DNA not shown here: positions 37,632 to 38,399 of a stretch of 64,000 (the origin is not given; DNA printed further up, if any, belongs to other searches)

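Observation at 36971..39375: Output-less cyclic-nucleotide-binding protein translationally embedded in a group-3b [NiFe] hydrogenase operon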

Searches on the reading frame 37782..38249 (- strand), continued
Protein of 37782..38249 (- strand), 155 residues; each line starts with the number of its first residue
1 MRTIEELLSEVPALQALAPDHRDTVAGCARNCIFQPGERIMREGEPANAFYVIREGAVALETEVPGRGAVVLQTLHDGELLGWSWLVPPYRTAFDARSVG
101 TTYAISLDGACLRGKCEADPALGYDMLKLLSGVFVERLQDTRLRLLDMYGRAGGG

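Call 35: fold_search(model_id=the predicted structure, library=pdb)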
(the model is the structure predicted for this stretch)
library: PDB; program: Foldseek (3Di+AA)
matches with E <= 10: 1709; with E <= 0.001: 647
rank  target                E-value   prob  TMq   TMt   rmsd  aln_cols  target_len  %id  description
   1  4byy_A                1.9e-11  1.00  0.74  0.53   3.3       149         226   24  Apo GlxR (released 2014-07-30)
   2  4a2u_H                4.0e-11  1.00  0.73  0.52   3.2       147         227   22  CRP(CAP) from Myco. Tuberculosis, with cAMP (released 2012-10-10)
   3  3dkw_A                4.3e-11  1.00  0.68  0.48   5.2       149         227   17  Crystal Structure of DNR from Pseudomonas aeruginosa. (released 2009-05-19)
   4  3r6s_A                5.5e-11  1.00  0.74  0.53   3.0       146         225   24  Crystal structure of GlxR transcription factor from Corynebacterium glutamicum with cAMP (released 2012-03-28)
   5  3i54_D                6.2e-11  1.00  0.71  0.51   3.6       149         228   21  Crystal structure of MtbCRP in complex with cAMP (released 2009-09-08)
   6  3mzh_A                6.6e-11  1.00  0.72  0.52   3.2       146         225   22  Crystal structure of cAMP receptor protein from mycobacterium tuberculosis in complex with cAMP and its DNA binding el (released 2011-06-08)
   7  3r6s_C                7.4e-11  1.00  0.73  0.53   3.1       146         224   24  Crystal structure of GlxR transcription factor from Corynebacterium glutamicum with cAMP (released 2012-03-28)
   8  3gyd_B                9.0e-11  1.00  0.77  0.68   3.4       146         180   16  Crystal structure of a cyclic nucleotide-binding domain (mfla_1926) from methylobacillus flagellatus kt at 1.79 A reso (released 2009-04-21)
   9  3gyd_A                1.4e-10  1.00  0.77  0.68   3.5       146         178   16  Crystal structure of a cyclic nucleotide-binding domain (mfla_1926) from methylobacillus flagellatus kt at 1.79 A reso (released 2009-04-21)
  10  5kjz                  1.5e-10  1.00  0.63  0.66   4.3       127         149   24  Co-crystal structure of PKA RI alpha CNB-B mutant (G316R/A336T) with cGMP (released 2017-06-28)
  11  5k8s_B                1.6e-10  1.00  0.66  0.69   3.5       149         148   20  cAMP bound PfPKA-R (297-441) (released 2016-10-12)
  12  3mdp                  1.9e-10  1.00  0.77  0.89   2.1       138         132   23  Crystal structure of a Putative Cyclic nucleotide-binding protein (Gmet_1532) from Geobacter metallireducens GS-15 at 1. (released 2010-05-19)
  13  4cyd_D                1.9e-10  1.00  0.72  0.55   3.0       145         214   23  GlxR bound to cAMP (released 2014-12-17)
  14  5k8s_A                2.0e-10  1.00  0.63  0.66   4.3       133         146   21  cAMP bound PfPKA-R (297-441) (released 2016-10-12)
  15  4cyd_A                2.1e-10  1.00  0.72  0.53   3.1       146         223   24  GlxR bound to cAMP (released 2014-12-17)
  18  6h4g_A                2.9e-10  1.00  0.68  0.40   3.0       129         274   21  Regulatory subunit of a cAMP-independent protein kinase A from Trypanosoma brucei: E311A, T318R, V319A mutant bound to (released 2019-08-14)
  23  6hyq_A                4.0e-10  1.00  0.61  0.35   8.4       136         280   24  Regulatory subunit of a cAMP-independent protein kinase A from Trypanosoma cruzi bound to guanosine (released 2019-11-13)
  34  6hyq_D                7.0e-10  1.00  0.61  0.35   8.3       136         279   24  Regulatory subunit of a cAMP-independent protein kinase A from Trypanosoma cruzi bound to guanosine (released 2019-11-13)
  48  6h4g_B                1.1e-09  1.00  0.69  0.41   2.9       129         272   21  Regulatory subunit of a cAMP-independent protein kinase A from Trypanosoma brucei: E311A, T318R, V319A mutant bound to (released 2019-08-14)
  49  6flo_B                1.1e-09  1.00  0.64  0.37   7.8       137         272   20  Regulatory subunit of a cAMP-independent protein kinase A from Trypanosoma brucei at 2.1 Angstrom resolution (released 2019-08-14)
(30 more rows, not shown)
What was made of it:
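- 37782..38249 (-): Gene with only a CNB (cNMP-binding fold) domain, 155 aa; proposed fifth accessory subunit. Foldseek matches GlxR/MtCRP (call 35).
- Closest known: CNB domains with remodelled cassettes that bind other ligands. Same: They have the CNB fold with substituted cassette residues, and they appear among the structural matches (6h4g, 6hyq, 6flo; call 35).
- Checked: The best Foldseek matches are the effector domains of GlxR and M. tuberculosis CRP (TM 0.74; call 35).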

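Call 43: search_protein_representatives(protein=window:37782-38249:-)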
Query: 155 residues. Proteins with E-value up to 0.001 (for the whole library): 6042; up to 1e-10: 1930; up to 1e-30: 105. The best 150 are listed.
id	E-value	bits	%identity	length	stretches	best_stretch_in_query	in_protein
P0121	1.5e-62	226.5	64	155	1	2-154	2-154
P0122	5.7e-62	224.6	64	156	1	1-150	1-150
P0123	2.8e-61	222.3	62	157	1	1-151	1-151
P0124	1.3e-58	213.6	38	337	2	6-150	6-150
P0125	1.8e-53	196.9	36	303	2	3-147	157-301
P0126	5.7e-52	192.1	39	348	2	3-148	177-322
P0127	1.0e-50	188.0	27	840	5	26-133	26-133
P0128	2.0e-48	180.5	38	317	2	11-146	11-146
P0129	4.5e-47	176.1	54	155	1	1-151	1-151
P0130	3.6e-46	173.2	34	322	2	20-149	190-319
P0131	7.7e-46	172.1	38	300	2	33-152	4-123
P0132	7.9e-46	172.1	36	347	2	4-139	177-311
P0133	1.4e-45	171.3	53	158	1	1-152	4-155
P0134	2.0e-44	167.6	35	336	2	11-147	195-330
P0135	1.1e-43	165.2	54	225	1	1-151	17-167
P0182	2.4e-33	131.6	42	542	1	2-150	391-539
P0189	4.0e-33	130.8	74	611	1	10-93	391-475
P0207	9.3e-32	126.4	51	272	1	1-112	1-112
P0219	2.5e-31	125.0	43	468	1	5-149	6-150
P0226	1.2e-30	122.8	43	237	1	1-148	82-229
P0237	5.9e-30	120.5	48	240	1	32-151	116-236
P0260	3.0e-29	118.3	41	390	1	12-151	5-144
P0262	3.1e-29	118.2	63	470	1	30-121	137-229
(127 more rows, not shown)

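Call 44: search_protein_families(library=pfam, proteins=[P0182, P0189, P0219, P0260, P0262, P0124, P0226, P0237, P0207, P0135], max_evalue=0.0001)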
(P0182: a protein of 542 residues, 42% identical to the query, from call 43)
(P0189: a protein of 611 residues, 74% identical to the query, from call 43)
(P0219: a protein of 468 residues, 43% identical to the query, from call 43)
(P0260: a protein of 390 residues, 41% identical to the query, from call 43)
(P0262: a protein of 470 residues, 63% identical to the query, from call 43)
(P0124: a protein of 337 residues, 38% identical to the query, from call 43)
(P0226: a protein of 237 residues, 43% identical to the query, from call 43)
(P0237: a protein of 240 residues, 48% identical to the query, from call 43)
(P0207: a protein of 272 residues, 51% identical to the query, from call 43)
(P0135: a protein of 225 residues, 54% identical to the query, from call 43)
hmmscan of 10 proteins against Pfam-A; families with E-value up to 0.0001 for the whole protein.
P0182 (542 aa): 8 families
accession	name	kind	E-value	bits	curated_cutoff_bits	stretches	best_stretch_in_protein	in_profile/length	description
PF17179.9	Fer4_22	-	6.9e-32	110.6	27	1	269-363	1-95/95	4Fe-4S dicluster domain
PF00027.35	cNMP_binding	-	1.6e-13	50.8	27.5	1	422-507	3-88/89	Cyclic nucleotide-binding domain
PF13534.11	Fer4_17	-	3.7e-08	34.2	22.2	0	257-282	33-58/61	4Fe-4S dicluster domain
PF13746.11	Fer4_18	-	2.5e-07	31.3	27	0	331-393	43-102/114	4Fe-4S dicluster domain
PF12838.12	Fer4_7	-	1.2e-06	29.3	27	0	264-282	32-50/52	4Fe-4S dicluster domain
PF25160.1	LdpA_Fe-S-bd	-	2.2e-06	27.8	27.6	0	348-363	27-42/49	LdpA Fe-S cluster-binding domain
PF13183.11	Fer4_8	-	2.7e-06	28.2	27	0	267-363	2-68/68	4Fe-4S dicluster domain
PF13187.11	Fer4_9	-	2.6e-05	24.6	27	0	269-282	36-49/52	4Fe-4S dicluster domain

P0189 (611 aa): 2 families
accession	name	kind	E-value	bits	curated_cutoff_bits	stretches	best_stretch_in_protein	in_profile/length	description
PF17179.9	Fer4_22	-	5.9e-15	56.3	27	1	267-345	1-78/95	4Fe-4S dicluster domain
PF00027.35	cNMP_binding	-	4.7e-07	30.1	27.5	1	413-469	2-57/89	Cyclic nucleotide-binding domain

P0219 (468 aa): 2 families
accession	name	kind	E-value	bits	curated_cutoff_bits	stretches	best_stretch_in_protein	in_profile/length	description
PF00027.35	cNMP_binding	-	4.5e-11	43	27.5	1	34-120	3-89/89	Cyclic nucleotide-binding domain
PF00175.26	NAD_binding_1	-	3.8e-09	37.6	22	1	295-407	2-107/109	Oxidoreductase NAD-binding domain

P0260 (390 aa): 3 families
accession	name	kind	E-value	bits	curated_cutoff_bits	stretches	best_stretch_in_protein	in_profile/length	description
PF00571.33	CBS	-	4.1e-32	110.7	24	2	252-305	2-55/57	CBS domain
PF00027.35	cNMP_binding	-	2.8e-11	43.6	27.5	1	25-111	2-88/89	Cyclic nucleotide-binding domain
PF04972.22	BON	-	1.6e-10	41.6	27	1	308-373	1-66/69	BON domain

P0262 (470 aa): 2 families
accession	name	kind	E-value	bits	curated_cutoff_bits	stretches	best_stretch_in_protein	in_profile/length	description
PF17179.9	Fer4_22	-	3.4e-19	69.9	27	1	1-87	10-95/95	4Fe-4S dicluster domain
PF00027.35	cNMP_binding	-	2.8e-06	27.6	27.5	1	145-202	8-62/89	Cyclic nucleotide-binding domain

P0124 (337 aa): 1 family
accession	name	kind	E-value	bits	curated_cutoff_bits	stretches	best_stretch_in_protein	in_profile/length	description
PF00027.35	cNMP_binding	-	6.5e-25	87.4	27.5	2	202-289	2-89/89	Cyclic nucleotide-binding domain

P0226 (237 aa): 1 family
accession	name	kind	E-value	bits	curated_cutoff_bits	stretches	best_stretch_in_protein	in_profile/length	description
PF00027.35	cNMP_binding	-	6.1e-15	55.4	27.5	1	114-193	3-82/89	Cyclic nucleotide-binding domain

P0237 (240 aa): 1 family
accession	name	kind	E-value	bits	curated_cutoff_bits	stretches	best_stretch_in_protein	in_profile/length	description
PF00027.35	cNMP_binding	-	8e-08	32.6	27.5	1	122-203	7-88/89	Cyclic nucleotide-binding domain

P0207 (272 aa): 1 family
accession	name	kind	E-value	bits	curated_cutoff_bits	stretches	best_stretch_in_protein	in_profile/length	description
PF00027.35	cNMP_binding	-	5.5e-08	33.1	27.5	1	32-101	2-71/89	Cyclic nucleotide-binding domain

P0135 (225 aa): 1 family
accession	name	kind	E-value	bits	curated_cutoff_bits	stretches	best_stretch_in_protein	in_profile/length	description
PF00027.35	cNMP_binding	-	1.5e-11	44.5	27.5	1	49-133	3-87/89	Cyclic nucleotide-binding domain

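Call 45: list_cluster_members(proteins=[P0182, P0219, P0189, P0262, P0001])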
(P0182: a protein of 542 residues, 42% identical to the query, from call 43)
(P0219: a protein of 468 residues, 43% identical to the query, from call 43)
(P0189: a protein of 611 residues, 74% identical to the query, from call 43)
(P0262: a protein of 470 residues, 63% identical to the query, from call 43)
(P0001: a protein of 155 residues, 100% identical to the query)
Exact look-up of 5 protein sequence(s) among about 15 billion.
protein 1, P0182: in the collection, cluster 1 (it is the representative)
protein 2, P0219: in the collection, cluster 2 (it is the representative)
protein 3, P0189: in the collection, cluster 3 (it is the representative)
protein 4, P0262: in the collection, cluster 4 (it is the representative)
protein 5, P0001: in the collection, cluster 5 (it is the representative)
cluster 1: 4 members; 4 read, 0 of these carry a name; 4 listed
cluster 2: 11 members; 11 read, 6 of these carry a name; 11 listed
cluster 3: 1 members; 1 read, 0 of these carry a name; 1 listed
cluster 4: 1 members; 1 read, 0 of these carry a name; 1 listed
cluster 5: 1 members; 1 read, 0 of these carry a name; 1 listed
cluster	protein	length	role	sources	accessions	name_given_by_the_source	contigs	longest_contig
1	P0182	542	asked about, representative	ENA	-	-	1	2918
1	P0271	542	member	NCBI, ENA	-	-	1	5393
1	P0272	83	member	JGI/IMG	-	-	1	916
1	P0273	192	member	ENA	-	-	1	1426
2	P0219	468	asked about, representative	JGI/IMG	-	-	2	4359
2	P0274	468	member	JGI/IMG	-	NAD(P)H-flavin reductase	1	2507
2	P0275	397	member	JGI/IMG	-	NAD(P)H-flavin reductase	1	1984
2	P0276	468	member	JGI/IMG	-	anaerobic sulfite reductase subunit B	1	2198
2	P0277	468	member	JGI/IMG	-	NAD(P)H-flavin reductase/CRP-like cAMP-binding protein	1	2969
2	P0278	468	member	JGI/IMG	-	NAD(P)H-flavin reductase/CRP-like cAMP-binding protein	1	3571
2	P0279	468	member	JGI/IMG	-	NAD(P)H-flavin reductase/CRP-like cAMP-binding protein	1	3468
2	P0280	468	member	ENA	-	-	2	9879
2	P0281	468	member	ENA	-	-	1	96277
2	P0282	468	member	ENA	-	-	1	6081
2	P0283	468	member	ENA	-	-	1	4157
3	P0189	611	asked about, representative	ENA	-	-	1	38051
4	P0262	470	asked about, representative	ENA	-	-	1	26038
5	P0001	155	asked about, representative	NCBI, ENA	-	-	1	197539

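Call 46: find_encoding_contigs(protein=P0281, flank=6000, max_places=3)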
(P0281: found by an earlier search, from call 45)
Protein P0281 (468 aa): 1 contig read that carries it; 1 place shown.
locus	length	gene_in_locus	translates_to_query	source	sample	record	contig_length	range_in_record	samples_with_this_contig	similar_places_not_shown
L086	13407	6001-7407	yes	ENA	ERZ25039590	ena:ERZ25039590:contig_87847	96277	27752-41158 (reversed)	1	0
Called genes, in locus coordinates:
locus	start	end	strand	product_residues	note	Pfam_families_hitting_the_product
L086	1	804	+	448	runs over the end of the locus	-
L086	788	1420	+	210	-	-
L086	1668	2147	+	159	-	PF09586:YfhO (weak)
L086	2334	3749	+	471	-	PF13302:Acetyltransf_3, PF00583:Acetyltransf_1 (weak)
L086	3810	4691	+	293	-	PF00561:Abhydrolase_1, PF12146:Hydrolase_4 (weak), PF12697:Abhydrolase_6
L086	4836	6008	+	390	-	PF13183:Fer4_8 (faint), PF12838:Fer4_7 (faint), PF13187:Fer4_9 (faint), PF13534:Fer4_17 (faint), PF13746:Fer4_18 (faint), PF14697:Fer4_21 (faint), PF12797:Fer4_2 (faint), PF17179:Fer4_22, +2 more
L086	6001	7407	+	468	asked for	PF00027:cNMP_binding, PF00175:NAD_binding_1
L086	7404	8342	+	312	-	PF01058:Oxidored_q6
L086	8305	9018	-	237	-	-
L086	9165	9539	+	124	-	PF00374:NiFeSe_Hases (weak)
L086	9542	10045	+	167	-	PF01750:HycI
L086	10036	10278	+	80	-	PF01455:HupF_HypC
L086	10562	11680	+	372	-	PF02012:BNR (faint), PF15902:Sortilin-Vps10 (faint)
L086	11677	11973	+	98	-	-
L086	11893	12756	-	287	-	PF00590:TP_methylase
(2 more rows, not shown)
